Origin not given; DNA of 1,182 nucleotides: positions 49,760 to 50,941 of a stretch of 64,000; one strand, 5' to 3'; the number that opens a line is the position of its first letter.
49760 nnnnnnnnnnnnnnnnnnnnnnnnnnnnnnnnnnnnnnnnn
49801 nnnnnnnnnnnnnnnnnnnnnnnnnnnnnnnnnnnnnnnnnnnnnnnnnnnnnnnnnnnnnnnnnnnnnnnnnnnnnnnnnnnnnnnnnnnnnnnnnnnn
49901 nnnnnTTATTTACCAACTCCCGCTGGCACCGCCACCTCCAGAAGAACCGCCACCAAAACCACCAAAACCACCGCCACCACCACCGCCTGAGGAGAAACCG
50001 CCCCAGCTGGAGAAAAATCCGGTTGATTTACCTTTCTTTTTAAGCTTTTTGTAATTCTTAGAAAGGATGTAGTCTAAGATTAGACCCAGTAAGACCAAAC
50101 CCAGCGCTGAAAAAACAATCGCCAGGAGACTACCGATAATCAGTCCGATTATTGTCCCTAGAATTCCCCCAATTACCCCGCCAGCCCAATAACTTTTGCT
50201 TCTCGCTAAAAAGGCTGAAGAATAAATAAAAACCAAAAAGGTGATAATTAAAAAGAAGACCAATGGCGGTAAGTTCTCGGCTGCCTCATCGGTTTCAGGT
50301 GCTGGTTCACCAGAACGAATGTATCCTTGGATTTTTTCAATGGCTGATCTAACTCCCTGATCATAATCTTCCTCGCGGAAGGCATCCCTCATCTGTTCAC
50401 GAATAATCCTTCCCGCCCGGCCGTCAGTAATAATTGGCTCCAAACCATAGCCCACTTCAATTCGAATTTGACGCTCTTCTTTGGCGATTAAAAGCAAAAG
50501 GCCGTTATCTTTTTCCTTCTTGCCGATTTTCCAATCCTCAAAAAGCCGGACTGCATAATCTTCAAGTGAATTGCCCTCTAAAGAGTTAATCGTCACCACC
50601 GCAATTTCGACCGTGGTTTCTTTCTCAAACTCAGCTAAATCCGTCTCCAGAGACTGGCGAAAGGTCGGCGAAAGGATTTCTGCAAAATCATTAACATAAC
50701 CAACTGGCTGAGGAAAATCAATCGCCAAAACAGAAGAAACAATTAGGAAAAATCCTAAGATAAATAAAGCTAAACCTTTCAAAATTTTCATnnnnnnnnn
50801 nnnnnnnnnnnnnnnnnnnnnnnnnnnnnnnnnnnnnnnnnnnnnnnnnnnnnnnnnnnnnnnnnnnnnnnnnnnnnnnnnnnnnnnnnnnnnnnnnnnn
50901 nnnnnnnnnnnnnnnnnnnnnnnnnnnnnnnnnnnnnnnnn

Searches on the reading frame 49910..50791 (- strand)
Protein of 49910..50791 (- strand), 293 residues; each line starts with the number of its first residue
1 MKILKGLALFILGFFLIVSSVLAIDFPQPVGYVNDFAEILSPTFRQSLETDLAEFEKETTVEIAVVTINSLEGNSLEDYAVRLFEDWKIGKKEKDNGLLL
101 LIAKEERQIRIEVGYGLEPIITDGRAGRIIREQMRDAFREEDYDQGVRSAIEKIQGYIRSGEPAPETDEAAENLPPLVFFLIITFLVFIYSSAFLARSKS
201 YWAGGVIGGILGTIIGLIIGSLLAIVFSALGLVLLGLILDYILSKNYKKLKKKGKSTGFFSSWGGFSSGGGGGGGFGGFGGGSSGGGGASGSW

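Call 67: search_protein_families(library=pfam, proteins=[window:49910-50791:-], max_evalue=0.001)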
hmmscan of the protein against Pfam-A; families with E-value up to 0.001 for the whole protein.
window:49910-50791:- (293 aa): 1 family
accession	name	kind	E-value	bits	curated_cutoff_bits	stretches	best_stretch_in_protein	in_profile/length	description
PF04536.20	TPM_phosphatase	-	7.7e-46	155.6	22.1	1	33-156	1-124/125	TPM domain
